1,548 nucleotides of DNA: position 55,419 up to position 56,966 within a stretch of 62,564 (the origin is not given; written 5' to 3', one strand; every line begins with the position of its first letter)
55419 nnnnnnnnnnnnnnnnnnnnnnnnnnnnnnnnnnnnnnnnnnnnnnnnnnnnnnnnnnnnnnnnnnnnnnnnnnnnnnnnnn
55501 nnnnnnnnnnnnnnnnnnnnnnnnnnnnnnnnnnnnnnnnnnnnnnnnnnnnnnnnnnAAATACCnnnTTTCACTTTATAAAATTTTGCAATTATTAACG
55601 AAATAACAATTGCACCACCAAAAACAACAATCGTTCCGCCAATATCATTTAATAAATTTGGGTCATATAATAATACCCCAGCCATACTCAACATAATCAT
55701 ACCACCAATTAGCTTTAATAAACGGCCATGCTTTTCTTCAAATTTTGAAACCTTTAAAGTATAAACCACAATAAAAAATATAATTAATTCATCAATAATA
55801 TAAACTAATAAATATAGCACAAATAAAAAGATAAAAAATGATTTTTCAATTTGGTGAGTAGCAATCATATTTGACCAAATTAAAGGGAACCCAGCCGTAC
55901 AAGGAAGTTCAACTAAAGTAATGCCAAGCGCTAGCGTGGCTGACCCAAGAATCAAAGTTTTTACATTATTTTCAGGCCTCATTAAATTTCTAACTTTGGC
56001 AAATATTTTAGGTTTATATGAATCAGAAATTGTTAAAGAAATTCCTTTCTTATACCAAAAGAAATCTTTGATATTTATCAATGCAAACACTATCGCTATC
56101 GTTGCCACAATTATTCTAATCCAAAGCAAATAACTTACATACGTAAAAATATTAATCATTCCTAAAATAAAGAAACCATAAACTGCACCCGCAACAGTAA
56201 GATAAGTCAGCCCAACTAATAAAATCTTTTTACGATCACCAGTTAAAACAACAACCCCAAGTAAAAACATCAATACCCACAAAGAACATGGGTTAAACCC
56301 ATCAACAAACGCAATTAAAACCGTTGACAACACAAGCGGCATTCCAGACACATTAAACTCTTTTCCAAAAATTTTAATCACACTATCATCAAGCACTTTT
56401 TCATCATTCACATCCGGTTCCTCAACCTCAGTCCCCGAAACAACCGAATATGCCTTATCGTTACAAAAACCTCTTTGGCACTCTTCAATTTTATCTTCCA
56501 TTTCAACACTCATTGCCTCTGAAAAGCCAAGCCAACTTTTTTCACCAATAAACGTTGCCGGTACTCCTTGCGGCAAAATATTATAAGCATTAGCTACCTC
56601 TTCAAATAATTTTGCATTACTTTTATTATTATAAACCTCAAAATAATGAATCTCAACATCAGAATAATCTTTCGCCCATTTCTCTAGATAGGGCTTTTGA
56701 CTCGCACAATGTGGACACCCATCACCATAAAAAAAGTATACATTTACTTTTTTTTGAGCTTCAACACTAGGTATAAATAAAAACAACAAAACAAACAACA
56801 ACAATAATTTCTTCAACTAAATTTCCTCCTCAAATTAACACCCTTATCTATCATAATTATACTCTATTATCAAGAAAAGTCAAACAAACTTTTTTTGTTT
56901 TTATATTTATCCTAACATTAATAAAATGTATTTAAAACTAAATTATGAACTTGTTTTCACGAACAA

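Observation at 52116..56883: Six-gene operon linking an exported thioredoxin-CcdA fusion to an orphan GcvH, a CoADR/Nox-type flavoprotein and a full lipoylation toolkit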

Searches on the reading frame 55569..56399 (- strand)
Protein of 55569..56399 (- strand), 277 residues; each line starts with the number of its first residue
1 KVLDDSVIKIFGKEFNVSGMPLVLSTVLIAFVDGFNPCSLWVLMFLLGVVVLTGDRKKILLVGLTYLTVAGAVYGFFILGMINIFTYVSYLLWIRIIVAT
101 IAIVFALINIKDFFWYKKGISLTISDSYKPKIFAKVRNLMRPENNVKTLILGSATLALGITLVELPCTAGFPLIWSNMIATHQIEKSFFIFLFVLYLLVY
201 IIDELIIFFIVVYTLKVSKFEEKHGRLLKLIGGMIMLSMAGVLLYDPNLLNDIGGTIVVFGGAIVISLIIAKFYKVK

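Call 7: search_protein_families(library=pfam, proteins=[window:55569-56399:-], max_evalue=10)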
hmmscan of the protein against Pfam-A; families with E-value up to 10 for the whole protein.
seq(277 aa): 0 families

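Call 33: search_solved_structures(query=A2, max_evalue=10, show_alignments=3)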
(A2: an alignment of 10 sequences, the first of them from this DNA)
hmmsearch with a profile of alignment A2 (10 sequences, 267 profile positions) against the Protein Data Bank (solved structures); distinct sequences matched with E-value up to 10: 0.

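Call 36: search_protein_families(library=pfam, alignment_id=A2, max_evalue=10)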
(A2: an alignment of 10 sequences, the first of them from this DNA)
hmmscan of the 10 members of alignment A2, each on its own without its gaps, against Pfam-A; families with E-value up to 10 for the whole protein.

A. member 1, seq(265 aa): 1 family
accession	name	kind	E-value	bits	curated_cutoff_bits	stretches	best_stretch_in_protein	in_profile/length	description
PF11992.13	TgpA_N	-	4.4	6.7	30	1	26-162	83-180/333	TgpA N-terminal domain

B. families by the number of members that match (of 10 scanned): 14 families
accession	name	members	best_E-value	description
PF02656.20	DUF202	4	0.00047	Domain of unknown function (DUF202)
PF11992.13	TgpA_N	3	1.1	TgpA N-terminal domain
PF12400.13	STIMATE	2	0.012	STIMATE family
PF06197.19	DUF998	1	0.00092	Protein of unknown function (DUF998)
PF11139.14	SfLAP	1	0.014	Sap, sulfolipid-1-addressing protein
PF14007.11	YtpI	1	0.024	YtpI-like protein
PF18379.6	FERM_F1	1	0.046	FERM F1 ubiquitin-like domain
PF13386.12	DsbD_2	1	0.087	Cytochrome C biogenesis protein transmembrane region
PF09786.14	CytochromB561_N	1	0.18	Cytochrome B561, N terminal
PF03554.18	Herpes_UL73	1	0.7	UL73 viral envelope glycoprotein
PF07916.16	TraG_N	1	3.8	TraG-like protein, N-terminal region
PF07695.17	7TMR-DISM_7TM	1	4.9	7TM diverse intracellular signalling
PF19579.4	FtsL_2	1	7.5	Bacteriodetes cell division protein (FtsL-like)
PF24673.1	Blr_divisome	1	9.7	Divisome-associated membrane protein Blr family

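Call 40: predict_structure(alignment_id=A2)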
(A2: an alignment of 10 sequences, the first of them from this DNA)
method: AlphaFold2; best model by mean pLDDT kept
length: 265 residues; sequences in the alignment: 10
mean_pLDDT: 72.6   pTM: 0.67
mean pLDDT of the five models: 72.6, 72.0, 69.7, 68.4, 67.9
residues with pLDDT >= 90: 9; 70-90: 148; 50-70: 94; < 50: 14
segments of 3 or more residues with pLDDT < 50: 1-3, 107-109, 205-208
pLDDT, mean of each block of 10 residues (from residue 1): 61 85 69 62 75 85 80 55 74 80 58 56 62 76 77 70 78 86 91 79 53 69 81 71 75 84 60
secondary structure, 60 per line:
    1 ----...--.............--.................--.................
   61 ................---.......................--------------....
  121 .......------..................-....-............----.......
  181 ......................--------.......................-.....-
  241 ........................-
elements in order: H10-22 H25-41 H44-76 H80-102 H117-127 H134-151 H153-156 H158-169 H174-202 H211-233 H235-239 H241-264

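Call 44: fold_search(model_id=the predicted structure, library=pdb)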
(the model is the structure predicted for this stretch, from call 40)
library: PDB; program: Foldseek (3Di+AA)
matches with E <= 10: 72; with E <= 0.001: 0
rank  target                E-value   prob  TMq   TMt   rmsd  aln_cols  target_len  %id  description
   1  4kpp_B                1.0e+00  0.06  0.14  0.11  19.1       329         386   14  Crystal Structure of H+/Ca2+ Exchanger CAX (released 2013-06-26)
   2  5hxc                  1.1e+00  0.12  0.20  0.18  17.6       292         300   14  Structural mechanisms of extracellular ion exchange and induced binding-site occlusion in the sodium-calcium exchanger N (released 2016-05-11)
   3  4kpp_A                1.2e+00  0.12  0.22  0.16  18.8       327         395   12  Crystal Structure of H+/Ca2+ Exchanger CAX (released 2013-06-26)
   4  6gwh                  1.4e+00  0.06  0.15  0.10  20.9       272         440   14  Outward-facing conformation of a multidrug resistance MATE family transporter of the MOP superfamily. (released 2019-06-05)
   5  5hwx                  1.7e+00  0.08  0.17  0.16  18.0       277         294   14  Structural mechanisms of extracellular ion exchange and induced binding-site occlusion in the sodium-calcium exchanger N (released 2016-05-11)
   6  7z6m                  1.7e+00  0.06  0.13  0.14  19.2       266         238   14  Crystal structure of Zn2+-transporter BbZIP in a cadmium bound state (released 2022-08-10)
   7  6hfb_D                1.7e+00  0.07  0.19  0.13  18.6       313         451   12  Outward-facing conformation of a multidrug resistance MATE family transporter of the MOP superfamily. (released 2019-06-12)
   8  5i20_F                1.8e+00  0.08  0.20  0.23  17.8       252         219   13  Crystal structure of protein (released 2016-06-01)
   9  5hwy                  1.9e+00  0.09  0.20  0.18  17.8       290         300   13  Structural mechanisms of extracellular ion exchange and induced binding-site occlusion in the sodium-calcium exchanger N (released 2016-05-18)
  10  5jdl                  1.9e+00  0.08  0.19  0.18  17.7       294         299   15  Structural mechanisms of extracellular ion exchange and induced binding-site occlusion in the sodium-calcium exchanger N (released 2016-05-11)
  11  5hxr                  2.4e+00  0.07  0.18  0.17  17.1       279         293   14  Structural mechanisms of extracellular ion exchange and induced binding-site occlusion in the sodium-calcium exchanger N (released 2016-05-11)
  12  5cth_A                2.7e+00  0.06  0.14  0.17  22.1       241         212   12  The 3.7 A resolution structure of a eukaryotic SWEET transporter (released 2015-10-28)
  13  8oud_A                2.7e+00  0.05  0.14  0.13  21.8       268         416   16  Structure of the human neutral amino acid transporter ASCT2 in complex with nanobody 469 (released 2024-05-01)
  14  8b70_A                2.9e+00  0.03  0.14  0.08  20.7       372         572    8  KimA from B. subtilis with nucleotide second-messenger c-di-AMP bound (released 2023-01-18)
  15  6g9x_B                3.2e+00  0.08  0.24  0.19  19.7       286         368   12  Crystal structure of a MFS transporter at 2.54 Angstroem resolution (released 2019-07-03)
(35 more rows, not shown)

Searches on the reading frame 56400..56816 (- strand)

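Call 7: search_protein_families(library=pfam, proteins=[window:56400-56816:-], max_evalue=10)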
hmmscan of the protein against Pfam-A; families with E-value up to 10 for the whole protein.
seq(139 aa): 8 families
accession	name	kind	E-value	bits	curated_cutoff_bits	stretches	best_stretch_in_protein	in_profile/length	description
PF00085.26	Thioredoxin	-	0.0002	21.8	23.5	1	17-70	13-67/103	Thioredoxin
PF08534.16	Redoxin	-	0.00052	20.2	26.6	1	20-106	27-106/148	Redoxin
PF13098.12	Thioredoxin_2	-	0.00076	20.2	27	1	19-93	2-84/104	Thioredoxin-like domain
PF01323.26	DSBA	-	0.0025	18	25.6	2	26-58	2-34/191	DSBA-like thioredoxin domain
PF00578.27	AhpC-TSA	-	0.0026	18.1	26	1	21-65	25-69/124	AhpC/TSA family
PF00462.30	Glutaredoxin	-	0.0051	17.4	22.9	1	30-93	6-58/60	Glutaredoxin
PF13728.12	TraF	-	0.09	13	23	1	21-90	128-198/224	F plasmid transfer operon protein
PF13462.12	Thioredoxin_4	-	0.095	13.3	23.2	1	23-79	14-73/165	Thioredoxin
